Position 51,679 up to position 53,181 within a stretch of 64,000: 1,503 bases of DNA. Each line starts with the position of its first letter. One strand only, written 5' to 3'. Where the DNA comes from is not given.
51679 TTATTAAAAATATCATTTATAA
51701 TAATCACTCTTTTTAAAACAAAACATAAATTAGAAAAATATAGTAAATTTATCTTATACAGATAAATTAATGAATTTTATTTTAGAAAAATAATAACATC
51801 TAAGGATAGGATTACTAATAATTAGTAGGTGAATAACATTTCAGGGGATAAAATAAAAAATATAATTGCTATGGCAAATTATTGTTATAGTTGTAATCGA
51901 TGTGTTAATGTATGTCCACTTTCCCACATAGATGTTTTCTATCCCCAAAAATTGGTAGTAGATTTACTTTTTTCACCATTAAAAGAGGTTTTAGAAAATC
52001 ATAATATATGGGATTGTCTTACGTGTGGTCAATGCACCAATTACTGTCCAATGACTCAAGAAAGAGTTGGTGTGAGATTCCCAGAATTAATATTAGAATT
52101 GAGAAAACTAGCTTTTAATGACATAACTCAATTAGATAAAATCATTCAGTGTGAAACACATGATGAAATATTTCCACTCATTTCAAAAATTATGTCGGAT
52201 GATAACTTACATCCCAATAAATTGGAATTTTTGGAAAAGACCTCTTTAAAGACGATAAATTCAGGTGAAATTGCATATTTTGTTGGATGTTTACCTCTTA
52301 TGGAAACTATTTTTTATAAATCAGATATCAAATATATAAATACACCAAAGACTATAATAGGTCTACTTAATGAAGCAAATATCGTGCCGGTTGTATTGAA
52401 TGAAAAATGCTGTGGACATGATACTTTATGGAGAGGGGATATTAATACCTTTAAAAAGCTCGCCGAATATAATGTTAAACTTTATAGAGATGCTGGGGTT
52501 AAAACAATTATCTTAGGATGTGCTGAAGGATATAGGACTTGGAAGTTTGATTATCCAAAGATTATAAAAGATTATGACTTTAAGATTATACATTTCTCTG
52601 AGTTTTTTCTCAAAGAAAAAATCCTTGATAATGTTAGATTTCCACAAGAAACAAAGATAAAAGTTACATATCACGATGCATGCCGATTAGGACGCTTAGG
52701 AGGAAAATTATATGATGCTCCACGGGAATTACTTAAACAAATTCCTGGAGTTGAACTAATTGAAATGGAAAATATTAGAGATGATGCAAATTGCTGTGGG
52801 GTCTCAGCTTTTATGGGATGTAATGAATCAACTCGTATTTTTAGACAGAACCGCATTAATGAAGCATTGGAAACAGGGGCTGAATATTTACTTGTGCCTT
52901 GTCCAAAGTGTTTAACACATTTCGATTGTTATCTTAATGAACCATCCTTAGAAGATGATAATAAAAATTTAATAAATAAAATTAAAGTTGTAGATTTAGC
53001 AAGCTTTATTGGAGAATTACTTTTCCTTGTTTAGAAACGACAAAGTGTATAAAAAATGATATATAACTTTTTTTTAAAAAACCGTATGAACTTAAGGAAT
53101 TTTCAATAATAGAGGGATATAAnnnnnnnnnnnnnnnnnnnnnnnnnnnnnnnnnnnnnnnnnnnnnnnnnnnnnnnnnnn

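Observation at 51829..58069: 1648-aa HdrA / GltD-like / HdrA / MvhD mega-fusion encoded next to an HdrD-like gene: candidate self-contained NAD(P)H-linked Hdr-type bifurcating enzyme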

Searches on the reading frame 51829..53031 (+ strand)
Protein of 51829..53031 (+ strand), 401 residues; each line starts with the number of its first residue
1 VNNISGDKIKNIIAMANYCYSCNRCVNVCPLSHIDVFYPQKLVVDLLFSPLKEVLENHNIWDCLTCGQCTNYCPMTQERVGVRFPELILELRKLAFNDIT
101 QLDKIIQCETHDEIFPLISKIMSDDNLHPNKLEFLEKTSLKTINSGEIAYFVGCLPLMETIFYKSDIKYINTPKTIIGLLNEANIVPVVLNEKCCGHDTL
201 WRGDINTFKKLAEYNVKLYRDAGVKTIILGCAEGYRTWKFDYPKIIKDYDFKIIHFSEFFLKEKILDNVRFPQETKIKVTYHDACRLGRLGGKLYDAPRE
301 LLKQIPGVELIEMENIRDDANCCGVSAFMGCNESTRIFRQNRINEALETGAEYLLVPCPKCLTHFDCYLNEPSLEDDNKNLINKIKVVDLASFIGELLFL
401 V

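Call 4: search_protein_families(library=pfam, proteins=[window:51829-53031:+], max_evalue=0.001)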
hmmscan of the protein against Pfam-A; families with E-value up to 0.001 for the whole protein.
window:51829-53031:+ (401 aa): 10 families
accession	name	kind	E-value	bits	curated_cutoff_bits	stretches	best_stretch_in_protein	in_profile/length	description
PF02754.22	CCG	-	1e-26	93.3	20.6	2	279-366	1-85/85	Cysteine-rich domain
PF13183.11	Fer4_8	-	1.9e-09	38.4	27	1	16-75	2-66/68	4Fe-4S dicluster domain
PF13187.11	Fer4_9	-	3.5e-09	37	27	1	18-75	1-49/52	4Fe-4S dicluster domain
PF13534.11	Fer4_17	-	1.2e-08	35.8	22.2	1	19-75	2-58/61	4Fe-4S dicluster domain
PF12838.12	Fer4_7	-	1.8e-07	31.9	27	1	19-75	2-50/52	4Fe-4S dicluster domain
PF25160.1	LdpA_Fe-S-bd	-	1.8e-07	31.2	27.6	1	14-36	23-45/49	LdpA Fe-S cluster-binding domain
PF13237.11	Fer4_10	-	2.6e-06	27.7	25.5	1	13-74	3-53/53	4Fe-4S dicluster domain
PF13484.11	Fer4_16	-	2.7e-06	28.5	30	0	19-33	2-16/66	4Fe-4S double cluster binding domain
PF13746.11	Fer4_18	-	0.00019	22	27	0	16-36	58-77/114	4Fe-4S dicluster domain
PF12797.12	Fer4_2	-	0.00023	21.3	24.5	0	16-30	7-21/22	4Fe-4S binding domain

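Call 5: search_protein_families(library=ncbifam, proteins=[window:51829-53031:+], max_evalue=0.00001)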
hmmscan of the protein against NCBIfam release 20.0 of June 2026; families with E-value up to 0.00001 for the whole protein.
window:51829-53031:+ (401 aa): 15 families
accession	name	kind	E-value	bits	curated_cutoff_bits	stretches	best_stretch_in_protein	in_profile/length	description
NF004898.0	PRK06259.1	equivalog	9.5e-38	130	385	1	57-387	182-483/488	fumarate reductase (CoM/CoB) subunit TfrB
NF045670.1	quin_L_LdhH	equivalog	9.7e-27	93.5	800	1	142-365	463-685/706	L-lactate dehydrogenase (quinone) large subunit LdhH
NF008369.0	PRK11168.1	equivalog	1.5e-19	70.2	278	1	142-332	163-343/401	anaerobic glycerol-3-phosphate dehydrogenase subunit C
TIGR03379.1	glycerol3P_GlpC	equivalog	5.7e-14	51.7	279.9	1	147-334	163-342/397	anaerobic glycerol-3-phosphate dehydrogenase subunit GlpC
NF045663.1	diclust_near_Sec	equivalog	8.7e-14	50.5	530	1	18-362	305-615/759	pyridine nucleotide-disulfide oxidoreductase/dicluster-binding protein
NF038018.1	qmoC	equivalog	2e-11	43.9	300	1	17-108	18-104/360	quinone-interacting membrane-bound oxidoreductase complex subunit QmoC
NF045724.1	ferredox_TmcB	equivalog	2.1e-10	39.8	735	1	200-377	233-416/430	electron transfer complex ferredoxin TmcB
NF045796.1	DsrK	equivalog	2.3e-10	39.7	400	1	208-336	246-381/453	sulfate reduction electron transfer complex DsrMKJOP subunit DsrK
TIGR03290.1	CoB_CoM_SS_C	equivalog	2.6e-10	40.5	160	1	17-97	2-77/144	CoB--CoM heterodisulfide reductase subunit C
TIGR01945.1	rnfC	subfamily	1.2e-08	33.9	245.95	1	16-79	362-420/435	RnfABCDGE type electron transport complex subunit C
NF042965.1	MFR_anch_SdhE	equivalog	4.5e-07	29.7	500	0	320-395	187-259/282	8-methylmenaquinol:fumarate reductase membrane anchor subunit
NF041890.1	hdrC_Methbact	equivalog_domain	5.8e-07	29.3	270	1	18-81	30-92/192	ferredoxin:CoB-CoM heterodisulfide reductase subunit HdrC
NF041779.1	hetero_SS_HdrC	equivalog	1.3e-06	28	350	1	17-107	31-115/198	ferredoxin:CoB-CoM heterodisulfide reductase subunit HdrC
NF040763.1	FeFe_hydrog_A6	exception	2.4e-06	26.2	765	1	10-76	138-203/571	NADH-dependent [FeFe] hydrogenase, group A6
NF045711.1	sulf_resp_HmcF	equivalog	2.8e-06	26.4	750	1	253-362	309-422/457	sulfate respiration complex iron-sulfur protein HmcF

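Call 53: search_solved_structures(query=window:51829-53031:+, max_evalue=0.001, show_alignments=3)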
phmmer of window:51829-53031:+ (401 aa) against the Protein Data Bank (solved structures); distinct sequences matched with E-value up to 0.001: 7.
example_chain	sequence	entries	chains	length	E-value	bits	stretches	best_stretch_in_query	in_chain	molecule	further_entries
9ojn_A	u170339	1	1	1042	6.3e-17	65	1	170-367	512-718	Iron-sulfur-binding reductase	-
5odc_C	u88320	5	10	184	2.4e-07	33.4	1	11-95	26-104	Heterodisulfide reductase, subunit C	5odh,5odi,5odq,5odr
9sfi_E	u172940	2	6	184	3.5e-07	32.9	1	13-95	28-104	H(2)/formate:CoB-CoM heterodisulfide,ferredoxin reductase subunit C2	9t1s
7bkb_C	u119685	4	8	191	1.4e-06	30.9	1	10-97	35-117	CoB--CoM heterodisulfide reductase subunit C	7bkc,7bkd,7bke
8rvv_C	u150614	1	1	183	8.1e-05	25.1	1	16-79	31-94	H(2):CoB-CoM heterodisulfide,ferredoxin reductase subunit C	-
8rvu_c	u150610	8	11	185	8.3e-05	25.1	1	16-79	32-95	H(2):CoB-CoM heterodisulfide,ferredoxin reductase subunit C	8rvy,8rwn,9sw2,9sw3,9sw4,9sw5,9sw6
9eri_C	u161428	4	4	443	0.00026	23.4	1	13-80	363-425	Na(+)-translocating ferredoxin:NAD(+) oxidoreductase complex subunit C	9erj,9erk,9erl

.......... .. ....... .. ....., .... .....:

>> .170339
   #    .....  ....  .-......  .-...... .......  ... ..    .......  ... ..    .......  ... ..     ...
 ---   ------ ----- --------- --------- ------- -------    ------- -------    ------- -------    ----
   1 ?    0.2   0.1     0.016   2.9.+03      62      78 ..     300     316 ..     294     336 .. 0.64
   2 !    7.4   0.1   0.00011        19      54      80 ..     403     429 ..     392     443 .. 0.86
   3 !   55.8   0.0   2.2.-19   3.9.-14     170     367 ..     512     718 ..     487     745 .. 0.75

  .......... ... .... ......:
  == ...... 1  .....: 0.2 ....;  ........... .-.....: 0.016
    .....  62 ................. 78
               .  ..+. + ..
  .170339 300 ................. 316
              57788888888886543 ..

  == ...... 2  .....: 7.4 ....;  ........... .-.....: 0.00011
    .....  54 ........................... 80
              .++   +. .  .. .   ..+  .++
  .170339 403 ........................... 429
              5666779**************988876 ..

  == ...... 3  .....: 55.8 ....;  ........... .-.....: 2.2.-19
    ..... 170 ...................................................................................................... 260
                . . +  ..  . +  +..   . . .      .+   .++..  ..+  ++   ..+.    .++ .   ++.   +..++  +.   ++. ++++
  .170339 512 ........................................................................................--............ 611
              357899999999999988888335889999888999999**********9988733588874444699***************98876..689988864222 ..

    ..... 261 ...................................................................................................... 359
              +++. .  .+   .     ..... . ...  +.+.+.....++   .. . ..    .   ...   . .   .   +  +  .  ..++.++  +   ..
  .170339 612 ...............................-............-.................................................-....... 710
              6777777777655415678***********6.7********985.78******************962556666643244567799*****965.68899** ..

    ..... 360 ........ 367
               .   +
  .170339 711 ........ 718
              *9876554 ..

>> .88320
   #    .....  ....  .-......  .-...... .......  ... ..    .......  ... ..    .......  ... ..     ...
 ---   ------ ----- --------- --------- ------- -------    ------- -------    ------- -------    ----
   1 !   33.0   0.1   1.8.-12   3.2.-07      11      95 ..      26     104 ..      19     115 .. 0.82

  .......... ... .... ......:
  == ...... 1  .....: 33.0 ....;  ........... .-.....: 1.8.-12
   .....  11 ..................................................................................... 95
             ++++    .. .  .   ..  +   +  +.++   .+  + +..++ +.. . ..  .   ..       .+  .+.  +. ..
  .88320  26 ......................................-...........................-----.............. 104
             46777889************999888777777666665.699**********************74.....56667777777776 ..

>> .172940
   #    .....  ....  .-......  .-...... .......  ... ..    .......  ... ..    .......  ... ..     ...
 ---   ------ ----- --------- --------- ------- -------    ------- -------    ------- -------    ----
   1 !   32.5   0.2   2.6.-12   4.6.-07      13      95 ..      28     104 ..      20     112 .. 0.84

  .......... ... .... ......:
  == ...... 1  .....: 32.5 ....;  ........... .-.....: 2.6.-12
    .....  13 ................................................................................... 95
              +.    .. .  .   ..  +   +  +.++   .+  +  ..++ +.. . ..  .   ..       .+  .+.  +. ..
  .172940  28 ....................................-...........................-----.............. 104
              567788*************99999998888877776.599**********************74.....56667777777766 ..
